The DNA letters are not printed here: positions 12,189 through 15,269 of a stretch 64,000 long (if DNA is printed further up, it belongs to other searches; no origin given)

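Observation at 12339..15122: RING/zf-TRAF + BTB(T1) + pentapeptide-repeat + TLDc protein: a KCTD9-like core with E3-ligase and TLDc additions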

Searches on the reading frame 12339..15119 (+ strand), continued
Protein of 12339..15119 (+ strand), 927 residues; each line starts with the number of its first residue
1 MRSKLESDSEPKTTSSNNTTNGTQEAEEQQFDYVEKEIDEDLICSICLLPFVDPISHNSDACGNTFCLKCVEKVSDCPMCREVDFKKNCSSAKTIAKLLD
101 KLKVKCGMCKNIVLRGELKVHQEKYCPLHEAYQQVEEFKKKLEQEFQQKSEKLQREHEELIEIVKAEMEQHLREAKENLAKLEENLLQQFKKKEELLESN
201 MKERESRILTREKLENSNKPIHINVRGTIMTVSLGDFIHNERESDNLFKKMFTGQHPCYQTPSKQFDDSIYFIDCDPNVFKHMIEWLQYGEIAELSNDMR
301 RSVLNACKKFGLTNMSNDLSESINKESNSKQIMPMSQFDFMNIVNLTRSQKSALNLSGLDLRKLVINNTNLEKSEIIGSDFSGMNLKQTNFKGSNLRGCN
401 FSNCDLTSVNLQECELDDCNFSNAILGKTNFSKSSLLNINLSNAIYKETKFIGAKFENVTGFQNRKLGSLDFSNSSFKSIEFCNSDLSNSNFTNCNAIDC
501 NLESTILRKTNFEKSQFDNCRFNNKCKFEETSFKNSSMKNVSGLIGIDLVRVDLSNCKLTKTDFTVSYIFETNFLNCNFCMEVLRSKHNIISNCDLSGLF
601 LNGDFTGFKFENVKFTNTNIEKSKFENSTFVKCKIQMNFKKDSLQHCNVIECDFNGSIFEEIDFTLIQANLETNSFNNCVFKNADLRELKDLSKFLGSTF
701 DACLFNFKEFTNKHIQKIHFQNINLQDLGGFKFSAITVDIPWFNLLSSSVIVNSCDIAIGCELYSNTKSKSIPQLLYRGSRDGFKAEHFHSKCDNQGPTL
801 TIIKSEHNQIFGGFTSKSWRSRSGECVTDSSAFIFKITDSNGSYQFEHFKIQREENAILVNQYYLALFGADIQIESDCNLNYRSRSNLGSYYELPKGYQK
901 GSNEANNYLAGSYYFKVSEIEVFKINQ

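Call 37: list_cluster_members(proteins=[P0075, P0073, P0074, P0091, P0184, P0152, P0077, P0079, P0072, P0173])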
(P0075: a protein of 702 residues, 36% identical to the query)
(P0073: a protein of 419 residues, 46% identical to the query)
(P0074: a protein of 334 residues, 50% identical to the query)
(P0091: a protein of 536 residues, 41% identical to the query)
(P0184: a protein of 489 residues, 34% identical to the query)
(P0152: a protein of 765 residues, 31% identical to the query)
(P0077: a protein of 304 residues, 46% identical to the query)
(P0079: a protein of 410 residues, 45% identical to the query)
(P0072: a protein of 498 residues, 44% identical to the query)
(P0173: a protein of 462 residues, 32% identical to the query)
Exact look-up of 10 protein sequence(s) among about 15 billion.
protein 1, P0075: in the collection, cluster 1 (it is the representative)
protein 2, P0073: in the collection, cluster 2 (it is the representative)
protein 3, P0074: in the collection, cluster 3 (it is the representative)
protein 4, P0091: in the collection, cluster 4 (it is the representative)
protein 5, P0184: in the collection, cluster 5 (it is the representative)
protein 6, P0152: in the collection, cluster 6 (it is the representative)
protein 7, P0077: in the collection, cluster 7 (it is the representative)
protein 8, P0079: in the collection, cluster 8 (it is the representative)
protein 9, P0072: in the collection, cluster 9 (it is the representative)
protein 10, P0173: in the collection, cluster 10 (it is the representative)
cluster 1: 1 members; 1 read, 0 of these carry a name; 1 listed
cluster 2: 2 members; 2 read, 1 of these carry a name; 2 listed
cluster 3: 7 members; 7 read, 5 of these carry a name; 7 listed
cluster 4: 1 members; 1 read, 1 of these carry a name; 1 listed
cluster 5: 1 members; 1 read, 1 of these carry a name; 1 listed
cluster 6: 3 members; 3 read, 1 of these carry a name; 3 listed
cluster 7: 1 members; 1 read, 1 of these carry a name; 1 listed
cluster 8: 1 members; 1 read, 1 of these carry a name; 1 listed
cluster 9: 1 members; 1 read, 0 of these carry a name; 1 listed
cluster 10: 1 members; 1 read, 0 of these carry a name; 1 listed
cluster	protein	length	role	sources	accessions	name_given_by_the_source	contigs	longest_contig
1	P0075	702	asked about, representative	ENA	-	-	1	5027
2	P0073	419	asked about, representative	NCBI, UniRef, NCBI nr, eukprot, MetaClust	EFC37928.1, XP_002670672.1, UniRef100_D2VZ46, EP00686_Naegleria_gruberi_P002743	predicted protein [Naegleria gruberi] | Predicted protein n=1 Tax=Naegleria gruberi TaxID=5762 RepID=D2VZ46_NAEGR | uncharacterized protein NAEGRDRAFT_74355 [Naegleria gruberi]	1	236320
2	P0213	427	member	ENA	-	-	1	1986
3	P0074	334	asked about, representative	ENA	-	-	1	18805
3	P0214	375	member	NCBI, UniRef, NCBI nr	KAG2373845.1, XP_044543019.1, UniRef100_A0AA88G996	hypothetical protein C9374_011730 [Naegleria lovaniensis] | Uncharacterized protein n=1 Tax=Naegleria lovaniensis TaxID=51637 RepID=A0AA88G996_NAELO | uncharacterized protein C9374_011730 [Naegleria lovaniensis]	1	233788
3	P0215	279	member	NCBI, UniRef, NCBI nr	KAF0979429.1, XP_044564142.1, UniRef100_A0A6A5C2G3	hypothetical protein FDP41_001772 [Naegleria fowleri] | TLDc domain-containing protein n=1 Tax=Naegleria fowleri TaxID=5763 RepID=A0A6A5C2G3_NAEFO | uncharacterized protein FDP41_001772 [Naegleria fowleri]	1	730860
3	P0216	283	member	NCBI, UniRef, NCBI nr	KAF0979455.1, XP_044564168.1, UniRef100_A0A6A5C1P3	hypothetical protein FDP41_001798 [Naegleria fowleri] | TLDc domain-containing protein n=1 Tax=Naegleria fowleri TaxID=5763 RepID=A0A6A5C1P3_NAEFO | uncharacterized protein FDP41_001798 [Naegleria fowleri]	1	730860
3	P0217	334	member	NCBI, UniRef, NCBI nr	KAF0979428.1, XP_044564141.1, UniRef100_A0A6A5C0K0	hypothetical protein FDP41_001771 [Naegleria fowleri] | Uncharacterized protein n=1 Tax=Naegleria fowleri TaxID=5763 RepID=A0A6A5C0K0_NAEFO | uncharacterized protein FDP41_001771 [Naegleria fowleri]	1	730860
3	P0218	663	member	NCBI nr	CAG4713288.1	unnamed protein product [Naegleria fowleri]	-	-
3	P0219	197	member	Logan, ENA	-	-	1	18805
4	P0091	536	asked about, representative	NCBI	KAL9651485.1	hypothetical protein ABK040_001432 [Willaertia magna]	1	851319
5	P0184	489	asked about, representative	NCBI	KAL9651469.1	hypothetical protein ABK040_001416 [Willaertia magna]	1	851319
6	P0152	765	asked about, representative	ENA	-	-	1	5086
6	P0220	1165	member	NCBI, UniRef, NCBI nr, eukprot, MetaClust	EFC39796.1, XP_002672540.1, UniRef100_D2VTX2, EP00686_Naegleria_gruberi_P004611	predicted protein [Naegleria gruberi] | Predicted protein n=1 Tax=Naegleria gruberi TaxID=5762 RepID=D2VTX2_NAEGR | uncharacterized protein NAEGRDRAFT_59210 [Naegleria gruberi]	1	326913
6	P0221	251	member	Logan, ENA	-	-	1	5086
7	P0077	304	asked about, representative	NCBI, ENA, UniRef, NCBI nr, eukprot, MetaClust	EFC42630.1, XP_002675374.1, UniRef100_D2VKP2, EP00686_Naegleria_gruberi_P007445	predicted protein [Naegleria gruberi] | Predicted protein n=1 Tax=Naegleria gruberi TaxID=5762 RepID=D2VKP2_NAEGR | uncharacterized protein NAEGRDRAFT_69463 [Naegleria gruberi]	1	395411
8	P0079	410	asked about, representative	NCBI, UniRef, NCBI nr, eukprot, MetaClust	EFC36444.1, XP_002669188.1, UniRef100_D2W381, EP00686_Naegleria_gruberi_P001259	predicted protein [Naegleria gruberi] | Predicted protein n=1 Tax=Naegleria gruberi TaxID=5762 RepID=D2W381_NAEGR | uncharacterized protein NAEGRDRAFT_75851 [Naegleria gruberi]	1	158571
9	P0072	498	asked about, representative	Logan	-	-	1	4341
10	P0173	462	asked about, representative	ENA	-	-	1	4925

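Call 39: find_encoding_contigs(protein=P0004, flank=10000, max_places=2)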
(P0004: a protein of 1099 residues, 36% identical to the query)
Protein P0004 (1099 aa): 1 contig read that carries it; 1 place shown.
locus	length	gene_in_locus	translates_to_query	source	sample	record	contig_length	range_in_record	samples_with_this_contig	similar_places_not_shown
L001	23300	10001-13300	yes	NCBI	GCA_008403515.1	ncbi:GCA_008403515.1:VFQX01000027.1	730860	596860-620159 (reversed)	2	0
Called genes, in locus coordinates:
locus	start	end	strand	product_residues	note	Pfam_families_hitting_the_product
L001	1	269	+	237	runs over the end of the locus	-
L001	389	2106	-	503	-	PF12998:ING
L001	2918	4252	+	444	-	-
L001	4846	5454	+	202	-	PF00583:Acetyltransf_1, PF13508:Acetyltransf_7, PF13673:Acetyltransf_10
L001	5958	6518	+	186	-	PF02627:CMD (weak)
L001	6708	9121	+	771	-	PF27087:LRR_TMOD-LMOD (faint)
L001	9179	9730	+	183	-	PF13302:Acetyltransf_3 (weak), PF13527:Acetyltransf_9 (weak), PF00583:Acetyltransf_1, PF13673:Acetyltransf_10, PF13508:Acetyltransf_7, PF08445:FR47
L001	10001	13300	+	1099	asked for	PF13599:Pentapeptide_4 (weak), PF23894:LD_SV2 (weak), PF13599:Pentapeptide_4, PF00805:Pentapeptide, PF13599:Pentapeptide_4, PF00805:Pentapeptide, PF13599:Pentapeptide_4, PF07534:TLD, +1 more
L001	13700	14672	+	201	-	PF13847:Methyltransf_31 (weak), PF08241:Methyltransf_11, PF13649:Methyltransf_25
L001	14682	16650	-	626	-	PF13424:TPR_12 (faint), PF00515:TPR_1 (faint)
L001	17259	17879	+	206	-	PF13445:zf-RING_UBOX (weak), PF14634:zf-RING_5 (weak)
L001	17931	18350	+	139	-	-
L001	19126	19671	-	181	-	-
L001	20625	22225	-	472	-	PF05221:AdoHcyase, PF00670:AdoHcyase_NAD, PF02826:2-Hacid_dh_C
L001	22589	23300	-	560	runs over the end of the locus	PF00566:RabGAP-TBC, PF23436:RabGap-TBC_2 (weak)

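Call 43: fold_search(model_id=the predicted structure, library=pdb)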
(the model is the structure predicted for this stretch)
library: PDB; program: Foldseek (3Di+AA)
matches with E <= 10: 816; with E <= 0.001: 118
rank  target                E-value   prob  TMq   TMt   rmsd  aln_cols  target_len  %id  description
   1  3du1                  3.8e-10  1.00  0.15  0.46   8.4       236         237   17  The 2.0 Angstrom Resolution Crystal Structure of HetL, a Pentapeptide Repeat Protein involved in Heterocyst Differentiat (released 2008-11-11)
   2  4yei_A                1.1e-08  1.00  0.13  0.45   9.2       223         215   18  Beta1mut synthetic solenoid protein (released 2016-03-09)
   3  5dqa_C                2.4e-08  1.00  0.15  0.55   7.7       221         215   18  t3284 loop variant of beta1 (released 2016-08-31)
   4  4yc5                  2.5e-08  1.00  0.15  0.55   9.5       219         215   18  Beta1 synthetic solenoid protein (released 2016-03-09)
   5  4yfo                  2.9e-08  1.00  0.14  0.48  10.9       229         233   17  beta1_ex1 (released 2016-03-16)
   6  5dqa_A                2.9e-08  1.00  0.10  0.27  12.3       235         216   18  t3284 loop variant of beta1 (released 2016-08-31)
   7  5dns_A                3.2e-08  1.00  0.10  0.28  13.0       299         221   13  t1428 loop variant in P3221 (released 2016-09-28)
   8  5dn0                  6.5e-08  1.00  0.09  0.25  12.4       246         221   16  t1555 loop variant (released 2016-08-31)
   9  2xt2_A                8.5e-08  1.00  0.11  0.40  10.0       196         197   19  Structure of the pentapeptide repeat protein AlbG, a resistance factor for the topoisomerase poison albicidin. (released 2010-10-13)
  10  2xty_B                9.7e-08  1.00  0.11  0.39  11.0       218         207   20  Structure of QnrB1 (R167E-Trypsin Treated), a plasmid-mediated fluoroquinolone resistance protein (released 2010-10-27)
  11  2xtx_A                1.6e-07  1.00  0.10  0.32  12.0       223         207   21  Structure of QnrB1 (M102R-Trypsin Treated), a plasmid-mediated fluoroquinolone resistance protein (released 2010-10-20)
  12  2j8k                  1.7e-07  1.00  0.12  0.54   9.4       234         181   17  Structure of the fusion of NP275 and NP276, pentapeptide repeat proteins from Nostoc punctiforme (released 2006-12-07)
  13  2xtw_B                1.7e-07  1.00  0.10  0.27  11.6       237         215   20  Structure of QnrB1 (Full length), a plasmid-mediated fluoroquinolone resistance protein (released 2010-10-20)
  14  2xt2_B                2.1e-07  1.00  0.11  0.38  10.2       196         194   18  Structure of the pentapeptide repeat protein AlbG, a resistance factor for the topoisomerase poison albicidin. (released 2010-10-13)
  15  5dns_B                2.8e-07  1.00  0.12  0.36   9.3       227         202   17  t1428 loop variant in P3221 (released 2016-09-28)
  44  7uzg_T                1.4e-05  1.00  0.13  0.65   3.0       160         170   23  Rat Kidney V-ATPase lacking subunit H, with SidK and NCOA7B, State 1 (released 2023-11-22)
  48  7u8o_U                1.5e-05  1.00  0.13  0.30   3.6       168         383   16  Structure of porcine V-ATPase with mEAK7 and SidK, Rotary state 2 (released 2022-07-06)
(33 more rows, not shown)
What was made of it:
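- On Pentapeptide repeat proteins: Foldseek matches to HetL, Qnr and MfpA (call 43).
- On TLDc domain family: NCOA7, Oxr2 and mEAK7 fold matches (call 43).
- Closest known: TLDc proteins. Same: Fold match at TMt 0.62-0.68 (call 43).
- PDB 7u8o and 7uzg show TLDc on V-ATPase (call 43). The TLDc fold matches V-ATPase-bound NCOA7B (7uzg) and mEAK7 (7u8o) (call 43).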
